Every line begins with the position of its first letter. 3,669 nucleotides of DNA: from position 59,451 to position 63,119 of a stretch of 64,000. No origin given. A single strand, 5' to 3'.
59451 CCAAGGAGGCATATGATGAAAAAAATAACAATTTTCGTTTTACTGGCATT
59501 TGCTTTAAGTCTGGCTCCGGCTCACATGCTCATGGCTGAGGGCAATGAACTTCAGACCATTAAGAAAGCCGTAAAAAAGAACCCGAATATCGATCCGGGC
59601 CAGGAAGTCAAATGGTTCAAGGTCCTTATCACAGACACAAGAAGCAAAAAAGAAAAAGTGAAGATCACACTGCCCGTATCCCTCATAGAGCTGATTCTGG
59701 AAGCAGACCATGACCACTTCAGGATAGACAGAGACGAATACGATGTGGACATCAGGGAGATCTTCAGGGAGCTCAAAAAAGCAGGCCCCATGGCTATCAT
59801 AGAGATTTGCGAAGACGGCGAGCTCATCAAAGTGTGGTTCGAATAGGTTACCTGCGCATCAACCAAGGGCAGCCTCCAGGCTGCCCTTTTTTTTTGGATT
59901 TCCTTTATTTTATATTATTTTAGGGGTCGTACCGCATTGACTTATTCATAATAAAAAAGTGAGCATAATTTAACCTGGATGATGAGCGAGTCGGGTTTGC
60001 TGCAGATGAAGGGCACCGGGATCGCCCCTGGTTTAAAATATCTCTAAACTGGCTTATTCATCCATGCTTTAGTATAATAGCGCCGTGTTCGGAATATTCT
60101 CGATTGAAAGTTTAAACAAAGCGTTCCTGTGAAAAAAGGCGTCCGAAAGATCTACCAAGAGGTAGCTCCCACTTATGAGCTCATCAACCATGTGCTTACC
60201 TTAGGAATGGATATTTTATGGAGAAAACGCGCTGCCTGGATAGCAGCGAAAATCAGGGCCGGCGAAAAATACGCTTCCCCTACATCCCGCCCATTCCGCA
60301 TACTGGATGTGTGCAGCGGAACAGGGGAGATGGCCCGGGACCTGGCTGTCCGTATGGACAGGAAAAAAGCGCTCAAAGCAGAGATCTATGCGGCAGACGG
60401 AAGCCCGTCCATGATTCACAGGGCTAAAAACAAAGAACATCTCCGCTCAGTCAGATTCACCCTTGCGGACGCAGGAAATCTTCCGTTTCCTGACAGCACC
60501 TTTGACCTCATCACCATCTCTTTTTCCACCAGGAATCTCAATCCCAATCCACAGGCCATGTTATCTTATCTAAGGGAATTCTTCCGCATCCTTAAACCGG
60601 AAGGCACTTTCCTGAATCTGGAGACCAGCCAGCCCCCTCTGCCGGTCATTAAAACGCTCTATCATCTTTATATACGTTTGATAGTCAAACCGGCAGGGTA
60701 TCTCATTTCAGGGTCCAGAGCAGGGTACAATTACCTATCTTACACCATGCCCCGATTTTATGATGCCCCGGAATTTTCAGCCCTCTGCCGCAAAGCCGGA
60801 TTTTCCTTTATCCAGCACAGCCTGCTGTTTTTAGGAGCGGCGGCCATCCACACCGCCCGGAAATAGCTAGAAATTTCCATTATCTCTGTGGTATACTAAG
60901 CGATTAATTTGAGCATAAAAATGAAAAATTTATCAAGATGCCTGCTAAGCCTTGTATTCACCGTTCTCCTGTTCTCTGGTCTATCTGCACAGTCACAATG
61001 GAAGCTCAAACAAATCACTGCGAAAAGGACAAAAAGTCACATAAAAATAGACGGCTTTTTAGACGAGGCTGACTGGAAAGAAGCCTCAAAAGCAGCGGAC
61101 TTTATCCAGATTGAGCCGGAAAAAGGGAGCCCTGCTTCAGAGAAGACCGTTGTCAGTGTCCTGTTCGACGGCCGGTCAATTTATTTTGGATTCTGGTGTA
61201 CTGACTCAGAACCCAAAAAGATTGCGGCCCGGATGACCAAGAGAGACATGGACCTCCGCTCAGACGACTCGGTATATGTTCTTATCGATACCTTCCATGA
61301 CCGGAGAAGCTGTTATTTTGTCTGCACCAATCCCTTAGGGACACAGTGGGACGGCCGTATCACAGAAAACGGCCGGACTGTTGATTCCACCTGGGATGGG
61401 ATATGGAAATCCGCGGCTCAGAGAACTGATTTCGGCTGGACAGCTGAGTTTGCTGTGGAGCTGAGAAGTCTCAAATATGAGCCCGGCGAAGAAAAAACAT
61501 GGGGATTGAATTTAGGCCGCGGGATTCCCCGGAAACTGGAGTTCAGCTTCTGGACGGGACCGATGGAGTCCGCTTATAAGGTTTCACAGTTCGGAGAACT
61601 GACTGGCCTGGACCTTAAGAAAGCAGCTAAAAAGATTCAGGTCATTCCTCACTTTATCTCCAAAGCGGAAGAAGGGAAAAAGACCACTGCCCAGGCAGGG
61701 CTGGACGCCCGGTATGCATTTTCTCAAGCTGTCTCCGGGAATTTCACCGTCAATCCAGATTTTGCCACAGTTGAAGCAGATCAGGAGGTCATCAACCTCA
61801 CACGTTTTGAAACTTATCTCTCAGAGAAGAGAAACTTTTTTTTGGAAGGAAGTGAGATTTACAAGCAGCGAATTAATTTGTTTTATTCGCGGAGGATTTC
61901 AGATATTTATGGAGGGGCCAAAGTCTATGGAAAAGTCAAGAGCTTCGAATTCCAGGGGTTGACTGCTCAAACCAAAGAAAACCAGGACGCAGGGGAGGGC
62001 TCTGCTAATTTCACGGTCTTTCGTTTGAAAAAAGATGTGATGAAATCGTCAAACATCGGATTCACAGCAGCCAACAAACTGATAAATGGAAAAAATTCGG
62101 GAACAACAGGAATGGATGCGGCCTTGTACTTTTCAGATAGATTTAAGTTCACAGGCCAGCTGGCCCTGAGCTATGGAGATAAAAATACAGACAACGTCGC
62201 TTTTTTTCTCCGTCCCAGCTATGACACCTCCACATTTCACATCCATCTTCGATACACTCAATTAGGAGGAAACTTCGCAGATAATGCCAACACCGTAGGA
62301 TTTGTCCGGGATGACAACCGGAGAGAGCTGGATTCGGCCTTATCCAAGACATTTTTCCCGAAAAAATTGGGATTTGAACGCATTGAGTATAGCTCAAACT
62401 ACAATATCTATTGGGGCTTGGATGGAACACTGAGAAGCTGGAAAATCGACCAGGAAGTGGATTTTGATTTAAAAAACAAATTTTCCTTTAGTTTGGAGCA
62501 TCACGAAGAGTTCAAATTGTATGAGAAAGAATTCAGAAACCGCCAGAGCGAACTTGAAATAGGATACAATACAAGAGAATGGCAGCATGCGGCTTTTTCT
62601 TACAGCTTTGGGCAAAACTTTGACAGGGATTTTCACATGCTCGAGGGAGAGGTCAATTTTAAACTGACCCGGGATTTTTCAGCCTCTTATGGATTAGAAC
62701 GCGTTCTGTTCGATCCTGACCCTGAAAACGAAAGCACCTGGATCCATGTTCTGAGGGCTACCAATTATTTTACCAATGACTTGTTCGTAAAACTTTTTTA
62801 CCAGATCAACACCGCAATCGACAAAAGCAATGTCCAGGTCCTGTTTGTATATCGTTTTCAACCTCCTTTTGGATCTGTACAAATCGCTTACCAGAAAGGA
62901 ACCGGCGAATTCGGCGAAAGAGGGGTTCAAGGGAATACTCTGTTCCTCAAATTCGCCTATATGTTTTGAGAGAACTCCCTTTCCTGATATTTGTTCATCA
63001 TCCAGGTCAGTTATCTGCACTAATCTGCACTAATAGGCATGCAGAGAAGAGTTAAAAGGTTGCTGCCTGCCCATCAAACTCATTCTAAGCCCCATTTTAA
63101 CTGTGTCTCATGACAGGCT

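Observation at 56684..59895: ECF sigma/anti-sigma operon embedded among three secreted proteins that share an unrecognised C-terminal module ending I-x-(I/V)-W-(I/V/F)-E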

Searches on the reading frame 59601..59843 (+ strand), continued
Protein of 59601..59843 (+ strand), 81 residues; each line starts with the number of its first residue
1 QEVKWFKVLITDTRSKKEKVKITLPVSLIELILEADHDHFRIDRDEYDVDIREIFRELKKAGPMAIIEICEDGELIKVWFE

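Call 67: list_cluster_members(proteins=[P0167, P0173, P0177, P0181, P0183, P0254, P0162, P0269, P0198, P0248])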
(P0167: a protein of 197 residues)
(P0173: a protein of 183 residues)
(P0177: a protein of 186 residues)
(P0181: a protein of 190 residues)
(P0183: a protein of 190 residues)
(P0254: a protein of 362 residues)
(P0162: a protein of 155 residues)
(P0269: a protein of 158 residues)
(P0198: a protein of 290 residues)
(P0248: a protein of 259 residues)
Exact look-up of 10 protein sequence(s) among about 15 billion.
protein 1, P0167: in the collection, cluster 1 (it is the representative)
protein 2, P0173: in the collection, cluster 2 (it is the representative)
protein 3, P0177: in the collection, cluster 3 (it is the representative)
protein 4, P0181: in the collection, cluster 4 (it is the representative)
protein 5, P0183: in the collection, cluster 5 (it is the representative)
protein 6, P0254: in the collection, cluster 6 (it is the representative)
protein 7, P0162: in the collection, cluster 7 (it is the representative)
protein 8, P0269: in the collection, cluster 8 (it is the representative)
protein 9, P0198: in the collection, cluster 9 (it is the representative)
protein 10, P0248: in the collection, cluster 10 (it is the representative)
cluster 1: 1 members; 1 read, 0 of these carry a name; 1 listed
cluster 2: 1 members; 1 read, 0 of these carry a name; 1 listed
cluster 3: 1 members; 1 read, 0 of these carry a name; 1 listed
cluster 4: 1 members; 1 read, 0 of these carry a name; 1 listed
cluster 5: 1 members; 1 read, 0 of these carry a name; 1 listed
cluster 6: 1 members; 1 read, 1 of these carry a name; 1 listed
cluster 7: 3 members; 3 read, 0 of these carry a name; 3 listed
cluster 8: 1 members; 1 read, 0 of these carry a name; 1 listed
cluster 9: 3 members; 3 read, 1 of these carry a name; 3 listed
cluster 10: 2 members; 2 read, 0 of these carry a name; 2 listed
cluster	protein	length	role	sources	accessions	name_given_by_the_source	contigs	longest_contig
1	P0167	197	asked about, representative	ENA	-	-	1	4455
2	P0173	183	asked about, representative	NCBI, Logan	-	-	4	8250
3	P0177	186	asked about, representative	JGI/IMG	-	-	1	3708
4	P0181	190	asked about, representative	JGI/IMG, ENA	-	-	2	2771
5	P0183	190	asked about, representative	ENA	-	-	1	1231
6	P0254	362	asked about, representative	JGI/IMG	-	hypothetical protein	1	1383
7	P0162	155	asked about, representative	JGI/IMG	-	-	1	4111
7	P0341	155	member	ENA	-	-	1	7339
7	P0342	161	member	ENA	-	-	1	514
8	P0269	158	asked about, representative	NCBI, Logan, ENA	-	-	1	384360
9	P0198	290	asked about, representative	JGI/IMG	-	hypothetical protein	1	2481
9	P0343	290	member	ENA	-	-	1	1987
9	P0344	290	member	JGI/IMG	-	-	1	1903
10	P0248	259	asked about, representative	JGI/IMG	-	-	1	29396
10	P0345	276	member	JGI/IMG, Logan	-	-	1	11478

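Call 68: find_encoding_contigs(protein=P0269, flank=5000, max_places=1)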
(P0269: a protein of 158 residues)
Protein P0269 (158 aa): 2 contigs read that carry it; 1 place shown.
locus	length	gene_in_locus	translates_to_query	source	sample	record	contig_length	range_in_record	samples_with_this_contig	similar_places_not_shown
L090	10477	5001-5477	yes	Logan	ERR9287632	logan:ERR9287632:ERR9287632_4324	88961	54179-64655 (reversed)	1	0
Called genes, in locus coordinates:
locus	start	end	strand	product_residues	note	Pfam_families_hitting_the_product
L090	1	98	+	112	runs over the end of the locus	PF04977:DivIC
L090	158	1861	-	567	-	PF01343:Peptidase_S49, PF00574:CLP_protease (faint), PF01972:SDH_protease (weak), PF01343:Peptidase_S49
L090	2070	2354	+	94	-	PF13893:RRM_5, PF00076:RRM_1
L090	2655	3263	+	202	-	PF07638:Sigma70_ECF, PF04542:Sigma70_r2, PF22233:PhyR_sigma-like (faint), PF08281:Sigma70_r4_2, PF04545:Sigma70_r4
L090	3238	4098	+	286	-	PF13490:zf-HC2 (faint)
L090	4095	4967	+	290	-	PF13174:TPR_6 (faint), PF13432:TPR_16 (weak)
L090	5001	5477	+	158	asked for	-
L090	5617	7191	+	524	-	PF08442:ATP-grasp_2, PF13549:ATP-grasp_5, PF24948:Citrate_synth_N (weak), PF16114:Citrate_bind (weak)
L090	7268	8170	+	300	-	PF02629:CoA_binding, PF13380:CoA_binding_2, PF00549:Ligase_CoA, PF13607:Succ_CoA_lig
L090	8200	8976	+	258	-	PF00285:Citrate_synt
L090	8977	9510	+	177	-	PF01966:HD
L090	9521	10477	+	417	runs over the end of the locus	PF00330:Aconitase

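Call 69: find_encoding_contigs(protein=P0248, flank=5000, max_places=1)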
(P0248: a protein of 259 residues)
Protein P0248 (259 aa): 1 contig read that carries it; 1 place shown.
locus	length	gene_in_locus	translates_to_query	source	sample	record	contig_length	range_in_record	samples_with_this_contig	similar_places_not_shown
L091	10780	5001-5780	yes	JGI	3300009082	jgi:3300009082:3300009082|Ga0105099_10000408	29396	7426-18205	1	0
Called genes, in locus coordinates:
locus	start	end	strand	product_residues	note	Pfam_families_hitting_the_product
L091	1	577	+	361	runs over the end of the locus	PF13579:Glyco_trans_4_4, PF13439:Glyco_transf_4, PF00534:Glycos_transf_1, PF13692:Glyco_trans_1_4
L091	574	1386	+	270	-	PF13489:Methyltransf_23, PF08241:Methyltransf_11, PF08242:Methyltransf_12, PF13649:Methyltransf_25, PF13847:Methyltransf_31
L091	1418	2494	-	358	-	PF00535:Glycos_transf_2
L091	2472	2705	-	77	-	PF13443:HTH_26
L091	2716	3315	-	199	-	PF11188:DUF2975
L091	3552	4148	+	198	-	PF07638:Sigma70_ECF, PF04542:Sigma70_r2, PF08281:Sigma70_r4_2, PF04545:Sigma70_r4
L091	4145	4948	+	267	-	PF13490:zf-HC2 (weak)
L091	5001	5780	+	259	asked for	PF07719:TPR_2 (faint), PF13174:TPR_6 (faint), PF13646:HEAT_2 (weak)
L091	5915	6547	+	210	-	-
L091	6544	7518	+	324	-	PF01336:tRNA_anti-codon, PF01966:HD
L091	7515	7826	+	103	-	-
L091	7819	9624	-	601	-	PF05157:MshEN (weak), PF00437:T2SSE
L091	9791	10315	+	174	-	-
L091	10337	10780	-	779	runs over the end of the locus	PF00912:Transgly, PF00905:Transpeptidase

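Call 74: find_encoding_contigs(protein=P0259, flank=4000, max_places=1)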
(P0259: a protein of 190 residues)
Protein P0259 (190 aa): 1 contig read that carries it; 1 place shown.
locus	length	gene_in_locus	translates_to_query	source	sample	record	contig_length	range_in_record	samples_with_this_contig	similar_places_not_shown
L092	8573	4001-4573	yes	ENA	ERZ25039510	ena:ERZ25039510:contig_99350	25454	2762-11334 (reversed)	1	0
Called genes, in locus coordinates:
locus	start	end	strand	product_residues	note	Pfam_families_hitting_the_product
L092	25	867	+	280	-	-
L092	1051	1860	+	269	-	-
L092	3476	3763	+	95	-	PF01979:Amidohydro_1, PF07969:Amidohydro_3 (weak)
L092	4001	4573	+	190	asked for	-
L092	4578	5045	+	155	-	-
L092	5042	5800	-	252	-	PF01553:Acyltransferase (weak)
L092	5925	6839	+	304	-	PF00892:EamA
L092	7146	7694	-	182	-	PF01066:CDP-OH_P_transf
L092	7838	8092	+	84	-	-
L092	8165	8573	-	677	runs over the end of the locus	PF01663:Phosphodiest, PF14559:TPR_19 (weak), PF23914:TPR_CcmH_CycH (faint)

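Call 75: find_encoding_contigs(protein=P0337, flank=4000, max_places=1)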
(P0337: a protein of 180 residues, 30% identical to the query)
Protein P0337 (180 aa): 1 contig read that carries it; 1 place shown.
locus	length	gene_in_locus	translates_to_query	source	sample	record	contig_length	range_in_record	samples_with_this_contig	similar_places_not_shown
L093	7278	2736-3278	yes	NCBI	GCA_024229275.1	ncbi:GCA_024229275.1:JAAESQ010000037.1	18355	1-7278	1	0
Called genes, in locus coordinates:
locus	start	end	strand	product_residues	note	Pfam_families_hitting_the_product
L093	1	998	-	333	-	PF03190:Thioredox_DsbH (faint), PF00085:Thioredoxin, PF13098:Thioredoxin_2, PF13899:Thioredoxin_7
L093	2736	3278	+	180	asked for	-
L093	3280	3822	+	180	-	-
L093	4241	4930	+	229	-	PF01564:Spermine_synth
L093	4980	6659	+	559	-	PF02554:CstA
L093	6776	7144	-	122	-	PF03733:YccF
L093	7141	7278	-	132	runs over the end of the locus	PF04364:DNA_pol3_chi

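Call 76: find_encoding_contigs(protein=P0310, flank=4000, max_places=1)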
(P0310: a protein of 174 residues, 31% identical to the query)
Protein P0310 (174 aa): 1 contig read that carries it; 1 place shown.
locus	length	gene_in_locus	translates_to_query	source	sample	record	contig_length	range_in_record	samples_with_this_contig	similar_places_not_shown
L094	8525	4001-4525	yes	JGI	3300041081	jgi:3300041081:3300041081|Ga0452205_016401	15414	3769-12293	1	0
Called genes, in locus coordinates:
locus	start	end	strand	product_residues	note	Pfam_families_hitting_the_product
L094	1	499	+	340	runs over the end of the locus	PF00364:Biotin_lipoyl (faint), PF25917:BSH_RND (weak), PF25919:BSH_CusB (faint), PF25973:BSH_CzcB, PF25954:Beta-barrel_RND_2, PF25967:RND-MFP_C (weak), PF25989:YknX_C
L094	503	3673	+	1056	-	PF00873:ACR_tran, PF03176:MMPL (weak)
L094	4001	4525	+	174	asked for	-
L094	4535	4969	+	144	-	-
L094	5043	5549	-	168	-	-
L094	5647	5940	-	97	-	PF00216:Bac_DNA_binding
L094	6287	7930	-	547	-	PF16697:Yop-YscD_cpl (weak), PF00498:FHA, PF01590:GAF, PF13185:GAF_2, PF13492:GAF_3, PF07228:SpoIIE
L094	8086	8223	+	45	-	-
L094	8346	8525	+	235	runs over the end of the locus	PF01346:FKBP_N, PF00254:FKBP_C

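Call 101: search_protein_families(library=ncbifam, alignment_id=A4, max_evalue=1)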
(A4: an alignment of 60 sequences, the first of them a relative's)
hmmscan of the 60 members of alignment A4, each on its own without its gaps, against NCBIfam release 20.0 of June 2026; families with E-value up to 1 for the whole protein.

A. member 1, P0142 (181 aa): 1 family
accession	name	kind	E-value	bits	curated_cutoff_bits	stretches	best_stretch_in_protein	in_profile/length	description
NF001374.0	PRK00278.2-1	equivalog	0.034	13.5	258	0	150-177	44-71/249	indole-3-glycerol phosphate synthase TrpC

B. families by the number of members that match (of 60 scanned): 45 families (the first 25 are shown)
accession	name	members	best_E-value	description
NF007627.0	PRK10287.1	3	0.0019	thiosulfate sulfurtransferase PspE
TIGR02981.1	phageshock_pspE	3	0.0092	thiosulfate sulfurtransferase PspE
NF011514.0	PRK14953.1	2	0.0056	DNA polymerase III subunits gamma and tau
NF033820.0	STM0539_fam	2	0.1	STM0539 family protein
NF040942.2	hypo_ExtJ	2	0.1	selenite/tellurite reduction operon protein ExtJ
NF038129.1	PEP_NF038129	2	0.11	NF038129 family PEP-CTERM protein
TIGR02210.1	rodA_shape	1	0.0031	rod shape-determining protein RodA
NF041332.1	KDG_KDGal_kin_Halo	1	0.0036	bifunctional 2-dehydro-3-deoxygluconokinase/2-dehydro-3-deoxygalactonokinase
NF041551.1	YlcI_YnfO_N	1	0.0051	YlcI/YnfO family protein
NF004385.0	PRK05749.1-1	1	0.0053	lipid IV(A) 3-deoxy-D-manno-octulosonic acid transferase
NF052574.1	HisKinEspCMyxo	1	0.0076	serine histidine kinase EspC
NF000663.1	PRK00031.2-1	1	0.0093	LolA-like outer membrane lipoprotein chaperone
NF010626.1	PRK14019.1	1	0.011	bifunctional 3,4-dihydroxy-2-butanone-4-phosphate synthase/GTP cyclohydrolase II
TIGR02804.1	ExbD_2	1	0.013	TonB system transport protein ExbD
NF005159.0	PRK06635.2-3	1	0.017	aspartate kinase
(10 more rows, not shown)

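Call 103: fold_search(model_id=the predicted structure, library=viral)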
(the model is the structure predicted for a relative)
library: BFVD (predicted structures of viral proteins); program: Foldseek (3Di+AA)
matches with E <= 10: 1100; with E <= 0.001: 0
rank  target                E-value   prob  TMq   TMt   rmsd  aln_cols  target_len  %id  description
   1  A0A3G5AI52            4.6e-03  0.99  0.24  0.32  13.0       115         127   13  Uncharacterized protein [Solivirus sp.]
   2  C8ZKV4                2.0e-02  0.47  0.17  0.15  24.8       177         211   13  Uncharacterized protein [Pseudomonas phage LIT1]
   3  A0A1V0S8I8            3.3e-02  0.44  0.15  0.21  13.2       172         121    6  Uncharacterized protein [Catovirus CTV1]
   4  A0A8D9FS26            3.7e-02  0.60  0.19  0.25  13.4       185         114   10  Uncharacterized protein [uncultured marine phage]
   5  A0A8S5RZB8            4.4e-02  1.00  0.23  0.61   8.4        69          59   10  Uncharacterized protein [Myoviridae sp. ctNQV2]
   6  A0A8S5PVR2            4.9e-02  0.69  0.18  0.20  19.9       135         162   17  Uncharacterized protein [Siphoviridae sp. ctwrX9]
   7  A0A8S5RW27            8.6e-02  0.35  0.19  0.17  19.0       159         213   14  Uncharacterized protein [Siphoviridae sp. ctHip2]
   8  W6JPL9                9.1e-02  0.85  0.22  0.36  10.6       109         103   11  Uncharacterized protein [Alphaentomopoxvirus acuprea]
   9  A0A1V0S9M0            9.6e-02  0.21  0.16  0.19  12.3       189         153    7  Uncharacterized protein [Catovirus CTV1]
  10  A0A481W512            9.6e-02  0.13  0.15  0.07  18.6       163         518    7  Uncharacterized protein [Pseudomonas phage Psa21]
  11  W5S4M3                1.0e-01  0.93  0.28  0.41   9.3       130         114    9  Uncharacterized protein [Pithovirus sibericum]
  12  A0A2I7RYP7            1.1e-01  0.44  0.18  0.21  18.0       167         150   13  (no name in the UniProt tables at hand)
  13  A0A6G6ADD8            1.1e-01  0.94  0.27  0.37  10.2       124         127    8  Uncharacterized protein [Borely moumouvirus]
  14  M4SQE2                1.2e-01  0.72  0.18  0.38  13.5        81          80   14  (no name in the UniProt tables at hand)
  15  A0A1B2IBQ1            1.2e-01  0.44  0.20  0.17  20.1       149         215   12  (no name in the UniProt tables at hand)
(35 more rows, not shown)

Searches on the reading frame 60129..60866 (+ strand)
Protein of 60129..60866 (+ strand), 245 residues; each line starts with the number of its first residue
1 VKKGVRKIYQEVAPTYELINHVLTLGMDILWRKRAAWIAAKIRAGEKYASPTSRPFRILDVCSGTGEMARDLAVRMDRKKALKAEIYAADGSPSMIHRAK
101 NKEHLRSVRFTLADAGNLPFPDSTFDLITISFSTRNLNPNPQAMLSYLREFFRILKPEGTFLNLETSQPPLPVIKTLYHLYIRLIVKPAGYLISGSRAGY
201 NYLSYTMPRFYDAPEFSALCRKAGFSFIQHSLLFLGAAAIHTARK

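Call 89: search_protein_families(library=pfam, proteins=[window:60129-60866:+], max_evalue=0.001)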
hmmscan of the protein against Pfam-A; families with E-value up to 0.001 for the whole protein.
window:60129-60866:+ (245 aa): 6 families
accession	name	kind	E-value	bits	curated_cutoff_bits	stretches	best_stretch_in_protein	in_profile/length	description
PF01209.24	Ubie_methyltran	-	3.7e-42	144.7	20.1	1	4-245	8-233/233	ubiE/COQ5 methyltransferase family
PF13649.12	Methyltransf_25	-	2.9e-17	63.6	27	1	58-159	1-97/97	Methyltransferase domain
PF08241.18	Methyltransf_11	-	1.3e-16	61.4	21.2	1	59-162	1-94/95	Methyltransferase domain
PF13847.12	Methyltransf_31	-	1.3e-12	48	27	1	57-162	6-108/145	Methyltransferase domain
PF13489.12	Methyltransf_23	-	5.4e-12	46.2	27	1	47-229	14-163/164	Methyltransferase domain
PF08242.18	Methyltransf_12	-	1.1e-08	36.1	30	1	59-161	1-98/98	Methyltransferase domain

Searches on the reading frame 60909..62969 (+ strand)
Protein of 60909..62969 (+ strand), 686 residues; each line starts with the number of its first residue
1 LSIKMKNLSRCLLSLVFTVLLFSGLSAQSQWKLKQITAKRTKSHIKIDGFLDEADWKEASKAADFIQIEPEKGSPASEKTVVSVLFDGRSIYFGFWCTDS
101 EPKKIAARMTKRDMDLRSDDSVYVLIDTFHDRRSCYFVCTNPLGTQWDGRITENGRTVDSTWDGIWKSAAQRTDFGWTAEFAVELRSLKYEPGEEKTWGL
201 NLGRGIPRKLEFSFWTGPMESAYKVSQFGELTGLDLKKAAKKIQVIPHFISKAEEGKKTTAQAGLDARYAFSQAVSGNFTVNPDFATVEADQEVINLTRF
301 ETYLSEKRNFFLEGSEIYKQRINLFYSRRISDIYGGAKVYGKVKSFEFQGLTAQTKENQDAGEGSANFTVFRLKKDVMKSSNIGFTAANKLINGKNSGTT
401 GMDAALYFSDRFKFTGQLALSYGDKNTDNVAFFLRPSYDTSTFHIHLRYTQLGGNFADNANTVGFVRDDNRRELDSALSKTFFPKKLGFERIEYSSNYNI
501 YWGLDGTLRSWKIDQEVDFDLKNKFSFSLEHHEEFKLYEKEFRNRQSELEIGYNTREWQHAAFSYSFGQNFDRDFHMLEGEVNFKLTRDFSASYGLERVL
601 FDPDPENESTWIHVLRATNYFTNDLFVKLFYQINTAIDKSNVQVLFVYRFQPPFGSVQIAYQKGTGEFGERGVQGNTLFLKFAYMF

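Call 89: search_protein_families(library=pfam, proteins=[window:60909-62969:+], max_evalue=0.001)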
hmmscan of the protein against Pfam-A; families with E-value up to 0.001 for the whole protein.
window:60909-62969:+ (686 aa): 2 families
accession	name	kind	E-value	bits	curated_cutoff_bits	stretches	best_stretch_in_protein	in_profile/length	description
PF19313.5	DUF5916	-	2e-21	76.8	22.6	1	251-332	16-96/572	Domain of unknown function (DUF5916)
PF06452.16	CBM9_1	-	0.00016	22.1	23.4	1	47-201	1-145/185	Carbohydrate family 9 binding domain-like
